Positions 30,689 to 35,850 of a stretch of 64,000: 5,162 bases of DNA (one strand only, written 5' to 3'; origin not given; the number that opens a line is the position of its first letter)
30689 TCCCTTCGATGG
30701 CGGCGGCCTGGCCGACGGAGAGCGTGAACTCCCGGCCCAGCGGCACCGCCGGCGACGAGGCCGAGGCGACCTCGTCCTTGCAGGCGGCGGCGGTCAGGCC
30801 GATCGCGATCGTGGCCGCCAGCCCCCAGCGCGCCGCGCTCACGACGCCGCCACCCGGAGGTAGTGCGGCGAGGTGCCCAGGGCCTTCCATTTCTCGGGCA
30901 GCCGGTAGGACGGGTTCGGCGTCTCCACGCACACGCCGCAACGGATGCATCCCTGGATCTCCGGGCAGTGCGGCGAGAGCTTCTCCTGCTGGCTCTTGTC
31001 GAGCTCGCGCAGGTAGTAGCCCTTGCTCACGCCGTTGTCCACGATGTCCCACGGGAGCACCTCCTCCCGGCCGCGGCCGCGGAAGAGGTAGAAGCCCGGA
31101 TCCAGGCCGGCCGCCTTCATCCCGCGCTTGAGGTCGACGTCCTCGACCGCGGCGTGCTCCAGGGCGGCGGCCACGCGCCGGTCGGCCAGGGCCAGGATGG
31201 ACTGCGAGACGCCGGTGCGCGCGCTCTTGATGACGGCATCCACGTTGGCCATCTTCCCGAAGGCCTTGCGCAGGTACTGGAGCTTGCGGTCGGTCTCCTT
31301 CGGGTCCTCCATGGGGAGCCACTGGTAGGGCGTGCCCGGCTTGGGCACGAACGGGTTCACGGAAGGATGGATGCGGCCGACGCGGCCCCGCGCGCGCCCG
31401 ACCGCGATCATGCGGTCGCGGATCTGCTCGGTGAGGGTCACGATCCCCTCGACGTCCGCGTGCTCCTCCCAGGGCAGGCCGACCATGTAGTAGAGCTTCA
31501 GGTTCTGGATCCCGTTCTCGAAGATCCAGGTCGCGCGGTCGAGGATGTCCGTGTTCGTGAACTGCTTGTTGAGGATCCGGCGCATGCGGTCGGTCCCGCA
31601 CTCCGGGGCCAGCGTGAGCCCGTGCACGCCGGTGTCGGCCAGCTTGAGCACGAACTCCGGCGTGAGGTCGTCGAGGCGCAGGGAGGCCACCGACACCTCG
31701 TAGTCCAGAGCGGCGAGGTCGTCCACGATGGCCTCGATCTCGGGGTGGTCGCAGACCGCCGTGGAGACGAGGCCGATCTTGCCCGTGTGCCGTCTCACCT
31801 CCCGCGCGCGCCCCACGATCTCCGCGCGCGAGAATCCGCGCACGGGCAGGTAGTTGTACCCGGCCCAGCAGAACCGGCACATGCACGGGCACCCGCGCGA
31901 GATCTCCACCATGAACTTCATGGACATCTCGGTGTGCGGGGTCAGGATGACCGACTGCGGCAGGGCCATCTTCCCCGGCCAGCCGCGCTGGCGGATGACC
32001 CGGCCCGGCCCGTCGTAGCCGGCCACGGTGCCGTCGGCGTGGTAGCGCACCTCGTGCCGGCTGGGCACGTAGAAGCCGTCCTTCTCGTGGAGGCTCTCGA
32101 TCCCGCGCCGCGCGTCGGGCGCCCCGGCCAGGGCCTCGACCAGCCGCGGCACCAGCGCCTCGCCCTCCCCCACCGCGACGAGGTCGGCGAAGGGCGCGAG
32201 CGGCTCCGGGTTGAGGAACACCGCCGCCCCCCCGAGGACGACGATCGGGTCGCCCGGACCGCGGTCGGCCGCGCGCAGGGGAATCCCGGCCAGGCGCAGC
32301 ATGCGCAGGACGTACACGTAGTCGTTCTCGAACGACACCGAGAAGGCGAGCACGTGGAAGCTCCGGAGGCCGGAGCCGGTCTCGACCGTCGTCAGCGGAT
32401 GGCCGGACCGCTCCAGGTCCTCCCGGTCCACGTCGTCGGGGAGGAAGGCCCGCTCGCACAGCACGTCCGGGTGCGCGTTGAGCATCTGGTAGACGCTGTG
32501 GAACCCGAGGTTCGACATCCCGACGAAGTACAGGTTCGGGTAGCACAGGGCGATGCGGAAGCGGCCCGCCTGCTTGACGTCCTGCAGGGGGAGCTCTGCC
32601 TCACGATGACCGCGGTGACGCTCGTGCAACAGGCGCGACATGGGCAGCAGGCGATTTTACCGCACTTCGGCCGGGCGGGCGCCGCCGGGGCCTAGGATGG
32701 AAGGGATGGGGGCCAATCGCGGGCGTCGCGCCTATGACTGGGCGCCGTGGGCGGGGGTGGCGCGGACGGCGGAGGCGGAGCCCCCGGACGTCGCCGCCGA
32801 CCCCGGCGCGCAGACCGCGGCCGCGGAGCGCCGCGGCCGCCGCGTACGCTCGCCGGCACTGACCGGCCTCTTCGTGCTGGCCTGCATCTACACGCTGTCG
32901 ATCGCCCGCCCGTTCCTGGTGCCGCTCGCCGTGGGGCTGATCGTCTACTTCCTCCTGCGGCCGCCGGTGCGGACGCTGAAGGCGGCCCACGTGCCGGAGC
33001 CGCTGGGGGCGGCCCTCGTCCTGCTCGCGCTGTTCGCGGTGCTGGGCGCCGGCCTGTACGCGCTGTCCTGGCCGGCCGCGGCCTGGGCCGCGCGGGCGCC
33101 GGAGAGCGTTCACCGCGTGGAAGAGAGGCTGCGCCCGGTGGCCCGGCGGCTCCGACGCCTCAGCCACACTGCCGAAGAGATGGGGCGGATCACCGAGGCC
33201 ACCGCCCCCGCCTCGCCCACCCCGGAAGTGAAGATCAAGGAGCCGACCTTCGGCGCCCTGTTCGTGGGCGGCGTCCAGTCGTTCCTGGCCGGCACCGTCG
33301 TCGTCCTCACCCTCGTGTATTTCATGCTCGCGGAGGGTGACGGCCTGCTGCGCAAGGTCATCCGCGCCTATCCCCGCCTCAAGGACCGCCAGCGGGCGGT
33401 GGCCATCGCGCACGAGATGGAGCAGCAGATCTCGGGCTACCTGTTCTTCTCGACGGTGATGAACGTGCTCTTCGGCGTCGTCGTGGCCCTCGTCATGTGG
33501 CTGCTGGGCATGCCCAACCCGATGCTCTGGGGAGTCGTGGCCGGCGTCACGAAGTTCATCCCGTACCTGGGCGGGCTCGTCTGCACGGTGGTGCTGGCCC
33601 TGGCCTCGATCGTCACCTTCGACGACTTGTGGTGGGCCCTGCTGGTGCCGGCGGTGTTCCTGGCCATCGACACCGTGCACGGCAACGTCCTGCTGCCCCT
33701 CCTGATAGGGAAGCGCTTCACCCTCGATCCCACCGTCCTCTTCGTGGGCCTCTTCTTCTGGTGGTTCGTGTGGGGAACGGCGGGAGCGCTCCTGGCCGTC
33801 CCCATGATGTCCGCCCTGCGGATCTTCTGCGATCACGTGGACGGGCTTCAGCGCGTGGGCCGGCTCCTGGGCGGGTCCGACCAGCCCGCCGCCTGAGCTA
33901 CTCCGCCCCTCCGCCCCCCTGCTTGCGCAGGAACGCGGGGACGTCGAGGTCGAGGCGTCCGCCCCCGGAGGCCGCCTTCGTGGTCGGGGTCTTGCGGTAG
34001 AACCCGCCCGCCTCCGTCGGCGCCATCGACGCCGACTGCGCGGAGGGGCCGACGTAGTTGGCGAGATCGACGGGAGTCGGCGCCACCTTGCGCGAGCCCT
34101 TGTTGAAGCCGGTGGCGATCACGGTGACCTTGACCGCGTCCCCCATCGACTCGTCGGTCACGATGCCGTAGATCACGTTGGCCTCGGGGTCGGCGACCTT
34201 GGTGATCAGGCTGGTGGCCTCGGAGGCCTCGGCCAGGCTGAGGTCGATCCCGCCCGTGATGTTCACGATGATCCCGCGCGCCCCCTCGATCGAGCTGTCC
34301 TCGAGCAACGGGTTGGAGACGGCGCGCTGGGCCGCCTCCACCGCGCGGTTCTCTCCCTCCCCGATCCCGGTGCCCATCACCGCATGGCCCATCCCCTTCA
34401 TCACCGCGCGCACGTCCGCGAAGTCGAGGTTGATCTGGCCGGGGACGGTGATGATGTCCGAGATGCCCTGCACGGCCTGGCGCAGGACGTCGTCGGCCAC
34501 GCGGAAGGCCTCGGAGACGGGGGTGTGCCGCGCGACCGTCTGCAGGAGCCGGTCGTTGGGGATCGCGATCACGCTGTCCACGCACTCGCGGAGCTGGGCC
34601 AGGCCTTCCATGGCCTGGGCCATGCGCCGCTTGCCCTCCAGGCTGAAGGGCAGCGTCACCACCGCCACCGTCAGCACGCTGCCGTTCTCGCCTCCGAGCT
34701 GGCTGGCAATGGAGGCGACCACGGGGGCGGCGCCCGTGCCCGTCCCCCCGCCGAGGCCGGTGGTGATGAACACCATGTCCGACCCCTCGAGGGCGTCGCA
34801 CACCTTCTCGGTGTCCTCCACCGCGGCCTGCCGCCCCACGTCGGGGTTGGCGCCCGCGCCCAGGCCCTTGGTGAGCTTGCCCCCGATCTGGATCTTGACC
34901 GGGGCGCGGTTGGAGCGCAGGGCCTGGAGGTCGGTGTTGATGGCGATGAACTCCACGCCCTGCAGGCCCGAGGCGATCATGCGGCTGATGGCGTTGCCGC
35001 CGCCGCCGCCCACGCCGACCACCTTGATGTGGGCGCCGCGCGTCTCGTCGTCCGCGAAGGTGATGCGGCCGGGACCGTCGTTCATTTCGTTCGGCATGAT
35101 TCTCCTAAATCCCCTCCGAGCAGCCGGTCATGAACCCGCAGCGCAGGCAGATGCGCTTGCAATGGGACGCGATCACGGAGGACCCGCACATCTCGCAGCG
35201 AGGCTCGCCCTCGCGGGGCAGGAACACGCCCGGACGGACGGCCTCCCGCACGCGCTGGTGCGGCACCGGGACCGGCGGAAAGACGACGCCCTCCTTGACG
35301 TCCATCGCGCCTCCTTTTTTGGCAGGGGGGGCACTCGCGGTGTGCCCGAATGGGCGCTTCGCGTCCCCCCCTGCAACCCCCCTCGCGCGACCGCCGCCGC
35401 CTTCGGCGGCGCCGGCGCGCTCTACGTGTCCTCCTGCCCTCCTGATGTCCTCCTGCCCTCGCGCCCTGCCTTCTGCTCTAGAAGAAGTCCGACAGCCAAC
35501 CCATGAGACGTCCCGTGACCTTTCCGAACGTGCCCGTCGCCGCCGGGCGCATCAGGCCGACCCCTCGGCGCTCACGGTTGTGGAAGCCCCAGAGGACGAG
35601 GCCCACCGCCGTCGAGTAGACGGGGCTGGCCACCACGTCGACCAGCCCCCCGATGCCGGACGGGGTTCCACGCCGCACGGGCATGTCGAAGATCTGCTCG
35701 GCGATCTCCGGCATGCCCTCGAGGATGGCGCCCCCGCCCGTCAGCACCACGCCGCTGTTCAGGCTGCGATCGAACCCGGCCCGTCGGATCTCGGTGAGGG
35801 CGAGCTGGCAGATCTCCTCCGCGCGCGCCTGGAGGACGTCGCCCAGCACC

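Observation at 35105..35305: Unannotated-type small Cys-rich ORF between ftsA and ftsZ, with its stop codon inside the ftsZ Shine-Dalgarno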

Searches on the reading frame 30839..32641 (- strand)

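Call 52: search_protein_families(library=pfam, proteins=[window:30839-32641:-], max_evalue=0.00001)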
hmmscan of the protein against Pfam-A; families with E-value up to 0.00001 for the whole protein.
window:30839-32641:- (600 aa): 2 families
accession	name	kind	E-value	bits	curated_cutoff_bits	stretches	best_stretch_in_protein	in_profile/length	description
PF19864.5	Radical_SAM_N2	-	1.2e-42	145.4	29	1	46-193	1-151/151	Radical SAM proteins, N-terminal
PF04055.27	Radical_SAM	-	2.2e-14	54.4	29.5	1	245-401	1-163/166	Radical SAM superfamily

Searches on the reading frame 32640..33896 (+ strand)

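Call 52: search_protein_families(library=pfam, proteins=[window:32640-33896:+], max_evalue=0.00001)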
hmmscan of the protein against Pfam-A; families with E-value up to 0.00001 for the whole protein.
window:32640-33896:+ (418 aa): 1 family
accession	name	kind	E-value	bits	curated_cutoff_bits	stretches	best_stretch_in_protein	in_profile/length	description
PF01594.21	AI-2E_transport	-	3.1e-45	155.2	34.3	1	77-399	5-325/327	AI-2E family transporter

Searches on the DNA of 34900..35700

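Call 34: search_rna_families(source=window, start=34900, end=35700, threshold=evalue, max_evalue=1)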
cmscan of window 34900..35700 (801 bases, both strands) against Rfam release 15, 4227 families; matches with E-value up to 1: 1.
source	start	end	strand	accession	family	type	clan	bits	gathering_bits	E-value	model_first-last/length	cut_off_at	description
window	35239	35283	+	RF03006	M23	Gene; sRNA;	-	19.4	41.2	0.56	1-53/53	no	M23 RNA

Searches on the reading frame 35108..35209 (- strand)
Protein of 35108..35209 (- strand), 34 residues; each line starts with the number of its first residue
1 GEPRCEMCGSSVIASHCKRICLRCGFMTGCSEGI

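Call 47: search_dna_similar(query=window:35108-35209:-, collection=phages, mode=protein, max_evalue=1, max_rows=25)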
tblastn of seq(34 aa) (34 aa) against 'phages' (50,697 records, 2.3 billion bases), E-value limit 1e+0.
No match.

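Call 48: search_dna_similar(query=window:35108-35209:-, collection=plasmids, mode=protein, max_evalue=1, max_rows=25)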
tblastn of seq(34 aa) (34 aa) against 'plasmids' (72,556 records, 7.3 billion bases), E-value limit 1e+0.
No match.
